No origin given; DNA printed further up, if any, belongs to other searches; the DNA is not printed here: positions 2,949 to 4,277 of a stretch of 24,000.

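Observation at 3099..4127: Homing-endonuclease intein splitting the invariant NHE|SPRRG motif of GDP-mannose 4,6-dehydratase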

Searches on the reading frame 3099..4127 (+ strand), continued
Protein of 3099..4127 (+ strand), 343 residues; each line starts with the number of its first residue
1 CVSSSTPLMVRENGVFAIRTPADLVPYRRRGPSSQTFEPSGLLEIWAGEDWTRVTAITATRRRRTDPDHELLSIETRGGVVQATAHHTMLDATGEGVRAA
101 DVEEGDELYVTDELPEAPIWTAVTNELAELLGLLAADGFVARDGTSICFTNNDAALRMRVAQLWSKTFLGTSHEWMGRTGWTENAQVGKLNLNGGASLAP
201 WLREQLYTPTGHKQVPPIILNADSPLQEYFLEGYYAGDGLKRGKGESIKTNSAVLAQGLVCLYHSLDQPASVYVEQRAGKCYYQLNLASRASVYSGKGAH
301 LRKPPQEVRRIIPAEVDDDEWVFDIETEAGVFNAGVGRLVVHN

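Call 42: search_protein_families(library=ncbifam, proteins=[P0177, P0187, P0192, P0198, P0147, P0238, P0122, P0142, P0161, P0206], max_evalue=1e-10)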
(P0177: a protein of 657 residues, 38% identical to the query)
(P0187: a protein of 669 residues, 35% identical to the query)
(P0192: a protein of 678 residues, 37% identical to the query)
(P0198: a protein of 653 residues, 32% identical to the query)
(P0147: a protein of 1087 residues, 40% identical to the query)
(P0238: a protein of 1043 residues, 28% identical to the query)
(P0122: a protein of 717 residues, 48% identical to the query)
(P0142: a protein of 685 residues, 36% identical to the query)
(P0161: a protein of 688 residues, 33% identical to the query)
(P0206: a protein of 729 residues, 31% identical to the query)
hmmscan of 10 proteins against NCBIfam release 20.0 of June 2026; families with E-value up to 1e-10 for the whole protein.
P0177 (657 aa): 10 families
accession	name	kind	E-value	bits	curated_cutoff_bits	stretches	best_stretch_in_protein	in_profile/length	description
TIGR04180.1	EDH_00030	hypoth_equivalog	2.5e-44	151.5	475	2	4-175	1-168/297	NAD-dependent 4,6-dehydratase LegB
TIGR01472.1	gmd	equivalog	6.8e-44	150.5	415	2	4-183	3-186/342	GDP-mannose 4,6-dehydratase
TIGR01181.1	dTDP_gluc_dehyt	equivalog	1.5e-39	135.9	365.1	1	4-178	2-177/321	dTDP-glucose 4,6-dehydratase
TIGR01179.1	galE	equivalog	4.4e-28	98.1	262.3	1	4-162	2-156/332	UDP-glucose 4-epimerase GalE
TIGR02622.1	CDP_4_6_dhtase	equivalog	1e-27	97.2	278.45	1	3-170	6-172/352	CDP-glucose 4,6-dehydratase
NF007582.0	PRK10217.1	equivalog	2.3e-23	82.9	698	1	1-176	1-184/355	dTDP-glucose 4,6-dehydratase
NF007490.0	PRK10084.1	subfamily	2.9e-21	75.9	649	1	4-177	3-192/361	dTDP-glucose 4,6-dehydratase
TIGR03466.1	HpnA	hypoth_equivalog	9.9e-17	60.8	367.65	1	3-109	2-102/327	hopanoid-associated sugar epimerase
NF011728.1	PRK15181.1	equivalog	2.6e-12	46.4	760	1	4-180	18-193/348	Vi polysaccharide biosynthesis UDP-N-acetylglucosaminuronic acid C-4 epimerase TviC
NF008872.0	PRK11908.1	equivalog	2.1e-11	43.4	294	0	2-139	2-131/349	bifunctional UDP-4-keto-pentose/UDP-xylose synthase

P0187 (669 aa): 12 families
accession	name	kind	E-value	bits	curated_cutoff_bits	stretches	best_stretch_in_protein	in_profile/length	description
TIGR01472.1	gmd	equivalog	2.1e-49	168.6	415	2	3-182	3-191/342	GDP-mannose 4,6-dehydratase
TIGR04180.1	EDH_00030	hypoth_equivalog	5.6e-42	143.8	475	1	3-177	1-176/297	NAD-dependent 4,6-dehydratase LegB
TIGR01181.1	dTDP_gluc_dehyt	equivalog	1.4e-37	129.5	365.1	1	2-175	1-180/321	dTDP-glucose 4,6-dehydratase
TIGR02622.1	CDP_4_6_dhtase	equivalog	8.1e-33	114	278.45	1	2-164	6-172/352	CDP-glucose 4,6-dehydratase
TIGR01179.1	galE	equivalog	1.1e-30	106.6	262.3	1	2-176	1-176/332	UDP-glucose 4-epimerase GalE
NF007582.0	PRK10217.1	equivalog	9.5e-19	67.7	698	1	2-175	3-189/355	dTDP-glucose 4,6-dehydratase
TIGR03466.1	HpnA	hypoth_equivalog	5.9e-16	58.3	367.65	1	1-121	1-113/327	hopanoid-associated sugar epimerase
NF007490.0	PRK10084.1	subfamily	4.9e-15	55.4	649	1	1-175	1-196/361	dTDP-glucose 4,6-dehydratase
NF043036.1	ErythonDh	equivalog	1e-14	54.5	325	1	1-160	1-163/321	D-erythronate dehydrogenase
NF007956.0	PRK10675.1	subfamily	2.6e-14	53.1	394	0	1-152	1-155/338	UDP-glucose 4-epimerase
NF011728.1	PRK15181.1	equivalog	1.4e-13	50.6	760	1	2-183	17-202/348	Vi polysaccharide biosynthesis UDP-N-acetylglucosaminuronic acid C-4 epimerase TviC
TIGR02197.1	heptose_epim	equivalog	1.5e-11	44.1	274.6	0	3-162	1-154/316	ADP-glyceromanno-heptose 6-epimerase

P0192 (678 aa): 7 families
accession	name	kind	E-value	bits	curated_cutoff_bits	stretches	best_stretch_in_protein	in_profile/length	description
TIGR01472.1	gmd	equivalog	1.1e-35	123.4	415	1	4-186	3-189/342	GDP-mannose 4,6-dehydratase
TIGR01181.1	dTDP_gluc_dehyt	equivalog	7.7e-35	120.5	365.1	1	4-178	2-177/321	dTDP-glucose 4,6-dehydratase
TIGR04180.1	EDH_00030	hypoth_equivalog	3.5e-29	101.8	475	1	5-181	2-174/297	NAD-dependent 4,6-dehydratase LegB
TIGR01179.1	galE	equivalog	3.5e-23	82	262.3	1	5-180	3-174/332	UDP-glucose 4-epimerase GalE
TIGR02622.1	CDP_4_6_dhtase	equivalog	2e-22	79.9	278.45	1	4-166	7-168/352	CDP-glucose 4,6-dehydratase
NF007582.0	PRK10217.1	equivalog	6.4e-22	78.1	698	1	3-178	3-186/355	dTDP-glucose 4,6-dehydratase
NF007490.0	PRK10084.1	subfamily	1.3e-19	70.4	649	1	3-178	2-193/361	dTDP-glucose 4,6-dehydratase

P0198 (653 aa): 13 families
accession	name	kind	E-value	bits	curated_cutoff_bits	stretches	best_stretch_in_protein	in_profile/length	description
TIGR04180.1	EDH_00030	hypoth_equivalog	6.2e-44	150.2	475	2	3-175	1-175/297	NAD-dependent 4,6-dehydratase LegB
TIGR01472.1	gmd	equivalog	2.7e-41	141.9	415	1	3-179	3-191/342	GDP-mannose 4,6-dehydratase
TIGR01181.1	dTDP_gluc_dehyt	equivalog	2.3e-38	132.1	365.1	1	2-174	1-180/321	dTDP-glucose 4,6-dehydratase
TIGR01179.1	galE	equivalog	8.3e-35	120.2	262.3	1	2-176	1-177/332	UDP-glucose 4-epimerase GalE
TIGR02622.1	CDP_4_6_dhtase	equivalog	7.2e-28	97.7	278.45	1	2-165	6-174/352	CDP-glucose 4,6-dehydratase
NF007490.0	PRK10084.1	subfamily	5.4e-18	65.1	649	1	1-175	1-197/361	dTDP-glucose 4,6-dehydratase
NF043036.1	ErythonDh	equivalog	6.3e-17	61.7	325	1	1-160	1-164/321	D-erythronate dehydrogenase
NF007582.0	PRK10217.1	equivalog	3.8e-15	55.8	698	1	2-175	3-190/355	dTDP-glucose 4,6-dehydratase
TIGR02197.1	heptose_epim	equivalog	1.6e-14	53.8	274.6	0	3-174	1-169/316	ADP-glyceromanno-heptose 6-epimerase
NF011728.1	PRK15181.1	equivalog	4.4e-14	52.3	760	1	3-175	18-195/348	Vi polysaccharide biosynthesis UDP-N-acetylglucosaminuronic acid C-4 epimerase TviC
TIGR01214.1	rmlD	equivalog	2.1e-12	46.7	224.05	1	2-164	1-141/285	dTDP-4-dehydrorhamnose reductase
NF007956.0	PRK10675.1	subfamily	1.5e-11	44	394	0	1-175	1-180/338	UDP-glucose 4-epimerase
TIGR03466.1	HpnA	hypoth_equivalog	7.1e-11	41.6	367.65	0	1-162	1-158/327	hopanoid-associated sugar epimerase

P0147 (1087 aa): 6 families
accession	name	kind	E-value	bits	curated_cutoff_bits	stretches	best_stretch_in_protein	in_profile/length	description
TIGR01472.1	gmd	equivalog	2.9e-96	322.6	415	3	928-1081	170-340/342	GDP-mannose 4,6-dehydratase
TIGR02622.1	CDP_4_6_dhtase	equivalog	3e-22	79.2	278.45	1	4-116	7-120/352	CDP-glucose 4,6-dehydratase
TIGR04180.1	EDH_00030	hypoth_equivalog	5.8e-21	74.8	475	1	5-133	2-130/297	NAD-dependent 4,6-dehydratase LegB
TIGR01181.1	dTDP_gluc_dehyt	equivalog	2.2e-20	73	365.1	0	8-124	6-124/321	dTDP-glucose 4,6-dehydratase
TIGR01179.1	galE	equivalog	4.4e-15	55.3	262.3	0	5-134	3-131/332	UDP-glucose 4-epimerase GalE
NF007582.0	PRK10217.1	equivalog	8e-11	41.6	698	0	4-120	4-121/355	dTDP-glucose 4,6-dehydratase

P0238 (1043 aa): 7 families
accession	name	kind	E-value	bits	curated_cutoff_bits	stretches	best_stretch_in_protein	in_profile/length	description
TIGR01472.1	gmd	equivalog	1.2e-83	281.1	415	4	17-138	4-131/342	GDP-mannose 4,6-dehydratase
TIGR01181.1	dTDP_gluc_dehyt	equivalog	3.1e-28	98.8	365.1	1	16-134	2-121/321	dTDP-glucose 4,6-dehydratase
TIGR02622.1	CDP_4_6_dhtase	equivalog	1.6e-18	67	278.45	1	15-133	6-124/352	CDP-glucose 4,6-dehydratase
TIGR04180.1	EDH_00030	hypoth_equivalog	1.5e-16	60.4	475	0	466-511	120-165/297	NAD-dependent 4,6-dehydratase LegB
NF007490.0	PRK10084.1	subfamily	5.2e-15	55.3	649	0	16-126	3-113/361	dTDP-glucose 4,6-dehydratase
TIGR01179.1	galE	equivalog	1.9e-14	53.2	262.3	0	16-127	2-111/332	UDP-glucose 4-epimerase GalE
NF007582.0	PRK10217.1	equivalog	1.6e-13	50.5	698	0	16-127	4-115/355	dTDP-glucose 4,6-dehydratase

P0122 (717 aa): 4 families
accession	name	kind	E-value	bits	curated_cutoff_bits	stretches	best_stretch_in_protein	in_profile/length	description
TIGR01472.1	gmd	equivalog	1.6e-61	208.4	415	2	23-200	2-188/342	GDP-mannose 4,6-dehydratase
TIGR04180.1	EDH_00030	hypoth_equivalog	9.4e-16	57.7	475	1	25-176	2-153/297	NAD-dependent 4,6-dehydratase LegB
TIGR01181.1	dTDP_gluc_dehyt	equivalog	3.8e-15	55.8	365.1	1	24-176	2-159/321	dTDP-glucose 4,6-dehydratase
NF003157.0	PRK04132.1-2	equivalog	1.7e-11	42.8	1103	1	296-486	146-329/864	replication factor C small subunit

P0142 (685 aa): 8 families
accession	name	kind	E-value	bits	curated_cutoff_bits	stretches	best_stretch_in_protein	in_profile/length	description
TIGR01472.1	gmd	equivalog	9e-79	265.1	415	2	3-199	3-201/342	GDP-mannose 4,6-dehydratase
TIGR01181.1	dTDP_gluc_dehyt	equivalog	2.9e-31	108.7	365.1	1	3-179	2-176/321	dTDP-glucose 4,6-dehydratase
TIGR02622.1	CDP_4_6_dhtase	equivalog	6.6e-27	94.6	278.45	1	2-172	6-172/352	CDP-glucose 4,6-dehydratase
TIGR04180.1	EDH_00030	hypoth_equivalog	6.1e-24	84.6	475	1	3-183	1-174/297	NAD-dependent 4,6-dehydratase LegB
TIGR01179.1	galE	equivalog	3.4e-20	72.1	262.3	1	2-183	1-175/332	UDP-glucose 4-epimerase GalE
NF007956.0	PRK10675.1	subfamily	3.3e-15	56.1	394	1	1-167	1-162/338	UDP-glucose 4-epimerase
NF007490.0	PRK10084.1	subfamily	6.6e-15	55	649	1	1-175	1-188/361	dTDP-glucose 4,6-dehydratase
NF007582.0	PRK10217.1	equivalog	2.1e-13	50.1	698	1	2-175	3-181/355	dTDP-glucose 4,6-dehydratase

P0161 (688 aa): 7 families
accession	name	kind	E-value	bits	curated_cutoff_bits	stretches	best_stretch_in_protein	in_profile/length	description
TIGR01472.1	gmd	equivalog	2.9e-80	270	415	2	2-186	1-187/342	GDP-mannose 4,6-dehydratase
TIGR01181.1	dTDP_gluc_dehyt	equivalog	6.6e-30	104.3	365.1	1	4-184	2-181/321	dTDP-glucose 4,6-dehydratase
TIGR04180.1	EDH_00030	hypoth_equivalog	2.3e-27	95.8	475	1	5-183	2-174/297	NAD-dependent 4,6-dehydratase LegB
TIGR02622.1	CDP_4_6_dhtase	equivalog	8.5e-23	81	278.45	1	2-172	5-172/352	CDP-glucose 4,6-dehydratase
TIGR01179.1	galE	equivalog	1.4e-18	66.8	262.3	1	5-183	3-175/332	UDP-glucose 4-epimerase GalE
NF007582.0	PRK10217.1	equivalog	2.8e-16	59.6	698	1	1-184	1-191/355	dTDP-glucose 4,6-dehydratase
NF007490.0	PRK10084.1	subfamily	6.3e-14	51.7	649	1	3-187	2-201/361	dTDP-glucose 4,6-dehydratase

P0206 (729 aa): 7 families
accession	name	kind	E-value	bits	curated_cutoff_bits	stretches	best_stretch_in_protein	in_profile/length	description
TIGR01472.1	gmd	equivalog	8.5e-84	281.7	415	2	561-726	183-341/342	GDP-mannose 4,6-dehydratase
TIGR01181.1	dTDP_gluc_dehyt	equivalog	7.2e-31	107.4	365.1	1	5-136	2-135/321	dTDP-glucose 4,6-dehydratase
TIGR01179.1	galE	equivalog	2.6e-17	62.7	262.3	1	6-138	3-133/332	UDP-glucose 4-epimerase GalE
NF007582.0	PRK10217.1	equivalog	1.3e-14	54.1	698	0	3-137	2-145/355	dTDP-glucose 4,6-dehydratase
TIGR02622.1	CDP_4_6_dhtase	equivalog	1.7e-14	53.7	278.45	1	2-136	4-139/352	CDP-glucose 4,6-dehydratase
NF007490.0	PRK10084.1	subfamily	2.6e-14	53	649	1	6-217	4-198/361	dTDP-glucose 4,6-dehydratase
TIGR04180.1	EDH_00030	hypoth_equivalog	1.3e-13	50.7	475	0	6-138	2-133/297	NAD-dependent 4,6-dehydratase LegB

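Call 45: list_cluster_members(proteins=[P0123, P0124, P0125, P0126, P0129, P0131, P0140, P0141, P0147, P0177])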
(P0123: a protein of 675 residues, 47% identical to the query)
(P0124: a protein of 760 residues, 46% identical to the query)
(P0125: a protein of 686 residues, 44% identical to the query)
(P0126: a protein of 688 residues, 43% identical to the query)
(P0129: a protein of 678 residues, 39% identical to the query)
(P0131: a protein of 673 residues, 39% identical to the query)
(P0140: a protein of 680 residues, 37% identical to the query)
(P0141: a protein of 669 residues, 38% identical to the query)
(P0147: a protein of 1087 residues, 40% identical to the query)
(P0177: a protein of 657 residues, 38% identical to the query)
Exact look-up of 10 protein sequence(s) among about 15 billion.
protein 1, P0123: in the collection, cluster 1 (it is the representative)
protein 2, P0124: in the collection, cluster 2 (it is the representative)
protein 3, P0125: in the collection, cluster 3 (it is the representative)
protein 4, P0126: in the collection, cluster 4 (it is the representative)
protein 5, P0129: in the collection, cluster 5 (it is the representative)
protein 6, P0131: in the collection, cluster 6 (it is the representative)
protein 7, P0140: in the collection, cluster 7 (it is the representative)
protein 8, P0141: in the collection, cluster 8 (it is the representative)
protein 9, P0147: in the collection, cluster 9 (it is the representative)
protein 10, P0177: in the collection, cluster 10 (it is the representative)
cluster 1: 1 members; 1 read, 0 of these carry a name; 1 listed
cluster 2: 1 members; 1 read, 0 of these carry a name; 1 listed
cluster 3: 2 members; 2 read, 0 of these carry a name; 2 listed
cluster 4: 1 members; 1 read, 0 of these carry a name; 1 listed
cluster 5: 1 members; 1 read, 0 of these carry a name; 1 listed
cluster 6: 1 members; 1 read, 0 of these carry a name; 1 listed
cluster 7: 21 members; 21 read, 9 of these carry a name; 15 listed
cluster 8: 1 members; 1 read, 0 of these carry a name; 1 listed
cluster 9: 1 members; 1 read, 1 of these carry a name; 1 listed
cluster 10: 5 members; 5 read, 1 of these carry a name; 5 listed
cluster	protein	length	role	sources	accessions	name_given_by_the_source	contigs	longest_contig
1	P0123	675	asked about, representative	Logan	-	-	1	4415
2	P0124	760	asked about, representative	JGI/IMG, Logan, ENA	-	-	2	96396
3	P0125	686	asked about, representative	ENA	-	-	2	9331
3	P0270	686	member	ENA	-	-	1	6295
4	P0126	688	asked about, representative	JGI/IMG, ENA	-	-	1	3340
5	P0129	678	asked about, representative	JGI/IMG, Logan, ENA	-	-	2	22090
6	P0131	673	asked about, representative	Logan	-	-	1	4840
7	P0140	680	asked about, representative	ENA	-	-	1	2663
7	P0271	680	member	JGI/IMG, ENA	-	GDPmannose 4,6-dehydratase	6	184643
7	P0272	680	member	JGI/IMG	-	GDPmannose 4,6-dehydratase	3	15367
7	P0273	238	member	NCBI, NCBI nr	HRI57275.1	MAG TPA: GDP-mannose 4,6-dehydratase [Anaerolineae bacterium] | GDP-mannose 4,6-dehydratase [Anaerolineae bacterium]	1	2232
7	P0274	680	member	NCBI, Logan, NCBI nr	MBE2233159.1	MAG: GDP-mannose 4,6-dehydratase [Anaerolinea sp.] | GDP-mannose 4,6-dehydratase [Anaerolinea sp.]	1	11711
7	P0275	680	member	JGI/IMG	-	GDPmannose 4,6-dehydratase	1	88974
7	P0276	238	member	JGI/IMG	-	GDPmannose 4,6-dehydratase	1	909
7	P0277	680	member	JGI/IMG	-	GDPmannose 4,6-dehydratase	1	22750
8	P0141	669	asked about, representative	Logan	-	-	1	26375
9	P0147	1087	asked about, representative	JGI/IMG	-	GDPmannose 4,6-dehydratase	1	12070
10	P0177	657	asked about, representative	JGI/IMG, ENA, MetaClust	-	\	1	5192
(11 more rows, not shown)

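Call 46: fold_search(model_id=the predicted structure, library=pdb)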
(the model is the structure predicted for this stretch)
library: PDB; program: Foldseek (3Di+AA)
matches with E <= 10: 556; with E <= 0.001: 61
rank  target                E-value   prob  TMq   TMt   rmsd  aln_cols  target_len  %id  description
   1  7qsu                  1.8e-21  1.00  0.66  0.62   6.7       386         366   20  Crystal structure of homing endonuclease-associated TliVMA intein (C1A, d333-339) (released 2022-03-30)
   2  7qss                  8.7e-20  1.00  0.62  0.52   7.2       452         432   18  Crystal structure of homing endonuclease-associated TliVMA intein (C1A) (released 2022-03-30)
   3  7qst                  1.7e-18  1.00  0.55  0.53   7.9       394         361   19  Crystal structure of homing endonuclease-associated PhoVMA intein (C1A) (released 2022-03-30)
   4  2cw7                  2.1e-16  1.00  0.62  0.42  11.9       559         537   13  Crystal structure of intein homing endonuclease II (released 2006-04-18)
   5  1dq3                  3.9e-13  1.00  0.52  0.42   9.3       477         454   12  CRYSTAL STRUCTURE OF AN ARCHAEAL INTEIN-ENCODED HOMING ENDONUCLEASE PI-PFUI (released 2000-07-05)
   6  1vde_B                1.0e-11  1.00  0.40  0.33  10.3       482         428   14  PI-SCEI, A HOMING ENDONUCLEASE WITH PROTEIN SPLICING ACTIVITY (released 1998-04-08)
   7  1vde_A                2.8e-10  1.00  0.40  0.34  10.6       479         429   14  PI-SCEI, A HOMING ENDONUCLEASE WITH PROTEIN SPLICING ACTIVITY (released 1998-04-08)
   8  1ef0_A                9.1e-10  1.00  0.39  0.33  13.0       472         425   14  CRYSTAL STRUCTURE OF PI-SCEI MINIPRECURSOR (released 2000-06-07)
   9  1jva_B                2.6e-09  1.00  0.39  0.33  10.1       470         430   13  CRYSTAL STRUCTURE OF THE VMA1-DERIVED ENDONUCLEASE BEARING THE N AND C EXTEIN PROPEPTIDES (released 2002-08-29)
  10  1lws_A                2.8e-09  1.00  0.39  0.34  10.0       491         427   14  Crystal structure of the intein homing endonuclease PI-SceI bound to its recognition sequence (released 2002-09-27)
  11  1um2_B                7.9e-09  1.00  0.39  0.33  12.6       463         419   15  Crystal Structure of the Vma1-Derived Endonuclease with the Ligated Extein Segment (released 2004-09-22)
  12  1jva_A                9.4e-09  1.00  0.38  0.32  13.7       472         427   14  CRYSTAL STRUCTURE OF THE VMA1-DERIVED ENDONUCLEASE BEARING THE N AND C EXTEIN PROPEPTIDES (released 2002-08-29)
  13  1um2_A                8.7e-08  1.00  0.36  0.30  13.9       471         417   14  Crystal Structure of the Vma1-Derived Endonuclease with the Ligated Extein Segment (released 2004-09-22)
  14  8dy7_I                7.5e-07  1.00  0.38  0.58   7.0       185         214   15  Streptomyces venezuelae RNAP transcription open promoter complex with WhiA and WhiB transcription factors (released 2023-03-01)
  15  3oor_A                1.8e-06  1.00  0.30  0.41   8.0       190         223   14  I-SceI mutant (K86R/G100T)complexed with C/G+4 DNA substrate (released 2010-11-17)
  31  2lcj_MODEL_1_A        3.2e-05  1.00  0.27  0.48   3.3       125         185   19  Solution NMR structure of Pab PolII Intein (released 2011-09-21)
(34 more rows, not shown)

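Call 64: search_dna_similar(query=window:3099-4127:+, collection=phages, mode=protein, max_evalue=0.00001, max_rows=15)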
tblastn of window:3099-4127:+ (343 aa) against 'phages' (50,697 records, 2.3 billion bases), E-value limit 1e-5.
Records with a match: 1; places in all: 1; records where one place covers at least 80% of the query: 0.
Best place of each record, by identity: <60% 1.
By first word of the organism name: uncultured 1.
By host as written in the record: - 1.
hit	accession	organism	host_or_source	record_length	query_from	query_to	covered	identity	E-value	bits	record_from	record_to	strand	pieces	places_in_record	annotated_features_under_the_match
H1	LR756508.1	uncultured phage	metagenomic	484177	71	343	80%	26.7%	6e-10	67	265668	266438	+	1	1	record has no annotation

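Call 65: search_dna_similar(query=window:3099-4127:+, collection=plasmids, mode=protein, max_evalue=0.00001, max_rows=15)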
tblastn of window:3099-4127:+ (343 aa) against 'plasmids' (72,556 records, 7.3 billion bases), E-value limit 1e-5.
No match.
